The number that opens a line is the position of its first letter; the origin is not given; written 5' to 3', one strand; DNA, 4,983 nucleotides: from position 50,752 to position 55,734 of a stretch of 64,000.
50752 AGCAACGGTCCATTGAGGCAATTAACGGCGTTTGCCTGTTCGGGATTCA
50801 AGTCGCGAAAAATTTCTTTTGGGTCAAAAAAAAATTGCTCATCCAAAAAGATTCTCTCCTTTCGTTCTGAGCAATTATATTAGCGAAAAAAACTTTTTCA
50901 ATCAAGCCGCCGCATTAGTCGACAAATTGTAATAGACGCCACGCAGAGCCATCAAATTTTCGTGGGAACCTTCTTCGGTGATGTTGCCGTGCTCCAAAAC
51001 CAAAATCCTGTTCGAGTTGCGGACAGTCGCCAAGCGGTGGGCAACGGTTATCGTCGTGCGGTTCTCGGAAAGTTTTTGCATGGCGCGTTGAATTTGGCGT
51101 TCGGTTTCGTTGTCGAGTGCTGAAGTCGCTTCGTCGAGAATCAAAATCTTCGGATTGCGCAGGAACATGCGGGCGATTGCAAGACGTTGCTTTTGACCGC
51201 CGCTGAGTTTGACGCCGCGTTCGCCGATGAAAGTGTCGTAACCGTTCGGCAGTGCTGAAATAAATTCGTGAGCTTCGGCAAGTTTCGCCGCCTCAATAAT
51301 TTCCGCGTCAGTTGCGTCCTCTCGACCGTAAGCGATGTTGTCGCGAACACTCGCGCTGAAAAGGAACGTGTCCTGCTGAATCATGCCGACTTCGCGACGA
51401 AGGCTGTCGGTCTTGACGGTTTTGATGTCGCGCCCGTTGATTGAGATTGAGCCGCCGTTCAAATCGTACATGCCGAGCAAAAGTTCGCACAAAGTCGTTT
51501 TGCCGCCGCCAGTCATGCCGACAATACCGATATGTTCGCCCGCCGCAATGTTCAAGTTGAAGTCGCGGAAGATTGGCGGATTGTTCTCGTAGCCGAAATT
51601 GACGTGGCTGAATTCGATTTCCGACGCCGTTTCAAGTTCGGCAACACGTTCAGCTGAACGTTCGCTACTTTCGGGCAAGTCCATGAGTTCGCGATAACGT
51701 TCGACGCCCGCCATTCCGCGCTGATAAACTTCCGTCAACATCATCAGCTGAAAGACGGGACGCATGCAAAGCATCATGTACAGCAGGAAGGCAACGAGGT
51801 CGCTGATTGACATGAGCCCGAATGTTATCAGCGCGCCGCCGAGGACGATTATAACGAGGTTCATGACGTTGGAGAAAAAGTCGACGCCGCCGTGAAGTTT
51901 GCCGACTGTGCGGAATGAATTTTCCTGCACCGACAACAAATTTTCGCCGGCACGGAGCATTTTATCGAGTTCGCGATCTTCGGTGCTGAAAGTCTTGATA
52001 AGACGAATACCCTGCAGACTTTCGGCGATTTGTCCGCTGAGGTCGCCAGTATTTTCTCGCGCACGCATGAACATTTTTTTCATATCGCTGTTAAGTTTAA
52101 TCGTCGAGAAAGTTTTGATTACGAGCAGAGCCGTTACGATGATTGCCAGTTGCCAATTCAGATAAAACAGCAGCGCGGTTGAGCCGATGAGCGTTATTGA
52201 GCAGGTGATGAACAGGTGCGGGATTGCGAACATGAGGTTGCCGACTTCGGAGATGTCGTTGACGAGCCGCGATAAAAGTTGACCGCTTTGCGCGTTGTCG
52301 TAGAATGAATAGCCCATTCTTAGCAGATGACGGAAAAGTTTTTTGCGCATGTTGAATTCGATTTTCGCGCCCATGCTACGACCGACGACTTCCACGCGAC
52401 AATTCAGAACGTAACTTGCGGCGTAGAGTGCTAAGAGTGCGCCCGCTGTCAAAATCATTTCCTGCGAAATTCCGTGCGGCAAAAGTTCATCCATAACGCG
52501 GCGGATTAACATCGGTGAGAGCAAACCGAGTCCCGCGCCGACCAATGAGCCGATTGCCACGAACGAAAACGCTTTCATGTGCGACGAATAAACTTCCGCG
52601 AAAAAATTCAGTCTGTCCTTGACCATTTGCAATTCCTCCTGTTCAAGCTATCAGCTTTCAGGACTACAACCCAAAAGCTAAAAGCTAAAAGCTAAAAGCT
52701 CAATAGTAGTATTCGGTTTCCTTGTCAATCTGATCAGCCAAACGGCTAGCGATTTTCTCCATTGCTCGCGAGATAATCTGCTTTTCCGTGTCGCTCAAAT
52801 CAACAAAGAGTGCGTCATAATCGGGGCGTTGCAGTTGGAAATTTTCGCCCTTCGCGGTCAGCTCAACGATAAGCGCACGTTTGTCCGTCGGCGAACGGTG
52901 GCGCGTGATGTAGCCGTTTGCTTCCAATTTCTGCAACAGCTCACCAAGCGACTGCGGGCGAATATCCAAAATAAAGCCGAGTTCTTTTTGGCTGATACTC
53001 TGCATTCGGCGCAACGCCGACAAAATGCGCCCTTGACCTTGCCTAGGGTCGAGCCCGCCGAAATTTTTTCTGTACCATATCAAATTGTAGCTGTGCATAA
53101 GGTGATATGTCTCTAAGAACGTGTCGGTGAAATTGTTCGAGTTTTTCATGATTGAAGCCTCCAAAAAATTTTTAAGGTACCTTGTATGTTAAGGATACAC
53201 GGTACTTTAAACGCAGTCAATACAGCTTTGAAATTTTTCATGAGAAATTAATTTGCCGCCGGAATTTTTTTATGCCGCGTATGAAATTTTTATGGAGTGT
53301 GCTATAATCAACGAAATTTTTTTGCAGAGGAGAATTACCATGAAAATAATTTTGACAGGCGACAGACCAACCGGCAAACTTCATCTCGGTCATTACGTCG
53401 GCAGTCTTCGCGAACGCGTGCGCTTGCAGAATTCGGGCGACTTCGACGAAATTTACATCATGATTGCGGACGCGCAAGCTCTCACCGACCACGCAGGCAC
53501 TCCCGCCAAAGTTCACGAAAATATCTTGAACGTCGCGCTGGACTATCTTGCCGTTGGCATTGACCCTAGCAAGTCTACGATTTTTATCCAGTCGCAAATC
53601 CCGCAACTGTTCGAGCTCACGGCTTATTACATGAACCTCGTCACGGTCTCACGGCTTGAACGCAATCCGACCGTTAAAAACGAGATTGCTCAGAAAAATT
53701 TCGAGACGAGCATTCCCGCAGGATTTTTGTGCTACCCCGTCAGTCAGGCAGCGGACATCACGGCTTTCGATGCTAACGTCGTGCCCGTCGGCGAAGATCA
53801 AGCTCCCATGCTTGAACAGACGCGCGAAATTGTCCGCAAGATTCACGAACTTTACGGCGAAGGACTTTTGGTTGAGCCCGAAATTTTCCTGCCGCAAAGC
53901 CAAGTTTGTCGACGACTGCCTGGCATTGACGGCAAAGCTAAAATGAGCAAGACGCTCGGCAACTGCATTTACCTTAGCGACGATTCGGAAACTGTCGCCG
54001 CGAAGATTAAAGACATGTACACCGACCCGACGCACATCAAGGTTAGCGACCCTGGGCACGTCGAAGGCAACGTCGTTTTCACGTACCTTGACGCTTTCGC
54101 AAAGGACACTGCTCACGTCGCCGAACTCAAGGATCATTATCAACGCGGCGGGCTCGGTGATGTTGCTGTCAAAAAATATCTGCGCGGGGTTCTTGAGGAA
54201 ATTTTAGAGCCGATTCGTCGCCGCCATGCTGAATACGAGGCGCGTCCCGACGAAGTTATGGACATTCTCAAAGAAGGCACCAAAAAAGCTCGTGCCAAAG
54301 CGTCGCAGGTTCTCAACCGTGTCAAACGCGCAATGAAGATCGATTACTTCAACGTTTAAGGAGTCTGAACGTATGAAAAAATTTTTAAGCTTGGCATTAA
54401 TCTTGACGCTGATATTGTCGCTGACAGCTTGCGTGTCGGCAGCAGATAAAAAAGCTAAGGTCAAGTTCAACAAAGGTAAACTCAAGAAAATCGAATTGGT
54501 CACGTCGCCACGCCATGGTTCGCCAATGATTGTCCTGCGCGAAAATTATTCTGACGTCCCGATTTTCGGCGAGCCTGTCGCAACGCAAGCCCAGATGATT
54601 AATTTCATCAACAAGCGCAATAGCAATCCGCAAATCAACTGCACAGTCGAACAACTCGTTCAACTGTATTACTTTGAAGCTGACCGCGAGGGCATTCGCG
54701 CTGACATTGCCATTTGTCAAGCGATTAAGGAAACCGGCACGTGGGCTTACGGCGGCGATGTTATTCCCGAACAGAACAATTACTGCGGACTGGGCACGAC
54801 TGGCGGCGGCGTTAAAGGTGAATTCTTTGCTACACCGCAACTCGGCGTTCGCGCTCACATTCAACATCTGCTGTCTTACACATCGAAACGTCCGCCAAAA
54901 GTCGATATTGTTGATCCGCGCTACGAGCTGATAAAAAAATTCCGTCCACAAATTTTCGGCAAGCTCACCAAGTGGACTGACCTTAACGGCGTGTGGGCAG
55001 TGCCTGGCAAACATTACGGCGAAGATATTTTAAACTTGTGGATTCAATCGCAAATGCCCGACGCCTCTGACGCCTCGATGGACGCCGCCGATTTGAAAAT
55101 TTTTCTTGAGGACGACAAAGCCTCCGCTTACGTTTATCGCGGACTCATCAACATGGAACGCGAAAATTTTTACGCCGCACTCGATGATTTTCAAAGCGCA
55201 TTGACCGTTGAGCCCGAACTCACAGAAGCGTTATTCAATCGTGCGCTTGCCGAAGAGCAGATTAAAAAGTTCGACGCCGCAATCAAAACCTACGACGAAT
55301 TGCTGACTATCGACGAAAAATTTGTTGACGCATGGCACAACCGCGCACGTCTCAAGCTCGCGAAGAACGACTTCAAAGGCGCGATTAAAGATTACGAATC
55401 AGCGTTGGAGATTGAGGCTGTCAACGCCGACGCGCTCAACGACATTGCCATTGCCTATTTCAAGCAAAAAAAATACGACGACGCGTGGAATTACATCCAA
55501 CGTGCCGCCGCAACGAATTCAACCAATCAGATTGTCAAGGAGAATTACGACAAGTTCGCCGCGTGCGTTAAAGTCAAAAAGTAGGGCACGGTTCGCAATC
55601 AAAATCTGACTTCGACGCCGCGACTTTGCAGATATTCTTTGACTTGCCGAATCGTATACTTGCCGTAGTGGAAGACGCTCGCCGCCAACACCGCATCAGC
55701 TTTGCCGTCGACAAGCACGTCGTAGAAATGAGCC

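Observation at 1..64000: Extreme over-representation of the octamer palindrome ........, HIP1- or uptake-sequence-like in density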

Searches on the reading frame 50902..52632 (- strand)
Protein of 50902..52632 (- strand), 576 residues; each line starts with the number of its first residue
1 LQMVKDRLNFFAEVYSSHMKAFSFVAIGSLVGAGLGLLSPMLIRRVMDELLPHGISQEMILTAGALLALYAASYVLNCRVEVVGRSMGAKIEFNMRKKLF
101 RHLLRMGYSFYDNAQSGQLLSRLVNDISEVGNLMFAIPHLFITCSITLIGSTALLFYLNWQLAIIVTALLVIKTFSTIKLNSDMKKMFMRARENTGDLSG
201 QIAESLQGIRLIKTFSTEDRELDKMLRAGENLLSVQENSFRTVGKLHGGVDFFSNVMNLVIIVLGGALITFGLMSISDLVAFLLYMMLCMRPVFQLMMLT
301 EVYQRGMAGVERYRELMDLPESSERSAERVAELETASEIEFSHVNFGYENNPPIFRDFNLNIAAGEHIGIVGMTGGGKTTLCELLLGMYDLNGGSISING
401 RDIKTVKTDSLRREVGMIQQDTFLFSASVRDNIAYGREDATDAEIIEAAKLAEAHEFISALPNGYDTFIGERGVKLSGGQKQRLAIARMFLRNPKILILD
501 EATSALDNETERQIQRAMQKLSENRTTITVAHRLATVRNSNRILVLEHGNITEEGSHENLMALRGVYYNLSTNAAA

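Call 5: search_protein_families(library=pfam, proteins=[window:50902-52632:-])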
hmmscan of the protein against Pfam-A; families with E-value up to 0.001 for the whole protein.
window:50902-52632:- (576 aa): 3 families
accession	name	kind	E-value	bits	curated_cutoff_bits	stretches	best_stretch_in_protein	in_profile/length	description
PF00664.28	ABC_membrane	-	5.2e-45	154.7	28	1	25-293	4-274/274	ABC transporter transmembrane region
PF00005.33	ABC_tran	-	2.7e-33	115.9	25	1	356-504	2-137/137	ABC transporter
PF02463.25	SMC_N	-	9.9e-07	28.8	40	1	395-546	110-211/220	RecF/RecN/SMC N terminal domain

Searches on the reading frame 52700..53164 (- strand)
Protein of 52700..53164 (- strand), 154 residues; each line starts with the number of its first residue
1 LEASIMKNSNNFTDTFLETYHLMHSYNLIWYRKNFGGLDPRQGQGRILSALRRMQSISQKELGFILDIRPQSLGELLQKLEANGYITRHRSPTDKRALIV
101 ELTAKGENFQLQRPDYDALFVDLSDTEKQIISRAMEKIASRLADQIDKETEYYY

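Call 41: search_protein_families(library=pfam, proteins=[window:52700-53164:-], max_evalue=0.001)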
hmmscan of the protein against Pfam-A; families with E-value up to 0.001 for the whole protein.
window:52700-53164:- (154 aa): 5 families
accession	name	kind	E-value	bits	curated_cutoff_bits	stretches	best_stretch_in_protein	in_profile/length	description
PF12802.13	MarR_2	-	6e-13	49.2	27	1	37-97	2-61/61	MarR family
PF01047.28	MarR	-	5e-12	46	24.6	1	43-97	4-58/59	MarR family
PF22381.2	Staph_reg_Sar_Rot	-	2.3e-07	31.2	27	1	47-108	19-80/85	Transcriptional regulator SarA/Rot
PF13463.12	HTH_27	-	2e-06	28.4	22.2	1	58-106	20-68/68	Winged helix DNA-binding domain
PF02514.21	CobN-Mg_chel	-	0.00044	18.7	24.5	1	64-140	273-359/1090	CobN/Magnesium Chelatase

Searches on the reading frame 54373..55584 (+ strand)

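Call 41: search_protein_families(library=pfam, proteins=[window:54373-55584:+], max_evalue=0.001)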
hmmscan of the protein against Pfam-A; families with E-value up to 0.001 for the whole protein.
window:54373-55584:+ (403 aa): 16 families
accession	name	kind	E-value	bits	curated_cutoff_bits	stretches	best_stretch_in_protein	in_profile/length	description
PF00515.34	TPR_1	-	2.7e-21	74.9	27.8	4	318-347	1-30/34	Tetratricopeptide repeat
PF07719.23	TPR_2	-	3.5e-17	61.5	27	0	319-347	2-30/34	Tetratricopeptide repeat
PF13414.12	TPR_11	-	1.1e-14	54.3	26.8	1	329-365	5-41/42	TPR repeat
PF13432.12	TPR_16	-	2.2e-12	47.6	32.7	2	324-380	3-59/65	Tetratricopeptide repeat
PF13181.12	TPR_8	-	3.6e-11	42.7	25.7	0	319-349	2-32/34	Tetratricopeptide repeat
PF13371.12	TPR_9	-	5.9e-10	39.5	35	0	296-354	7-65/73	Tetratricopeptide repeat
PF13431.12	TPR_17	-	1.4e-09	37.9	24.4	0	341-372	2-33/34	Tetratricopeptide repeat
PF13428.12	TPR_14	-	3.5e-09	36.9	23.5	0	285-327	2-44/44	Tetratricopeptide repeat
PF14559.12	TPR_19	-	5.6e-09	36.6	25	1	329-382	2-55/68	Tetratricopeptide repeat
PF01832.25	Glucosaminidase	-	8.6e-09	36.6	30.2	1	99-185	4-86/123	Mannosyl-glycoprotein endo-beta-N-acetylglucosaminidase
PF13424.12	TPR_12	-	2.1e-08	34.6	30.1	0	320-379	5-72/77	Tetratricopeptide repeat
PF10516.15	SHNi-TPR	-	8.6e-07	28.8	21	0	259-277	10-28/38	SHNi-TPR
PF24575.1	TPR_Slam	-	1.8e-05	25.5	35.2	1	275-371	6-100/104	Surface lipoprotein assembly modifier, N-terminal TPR repeats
PF13374.12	TPR_10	-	0.00037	20.8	27.5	0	352-380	2-30/42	Tetratricopeptide repeat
PF25062.1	ARM_TT21_N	-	0.00052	20.2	40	0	246-337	131-221/222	Tetratricopeptide repeat protein 21 N-terminal ARM repeat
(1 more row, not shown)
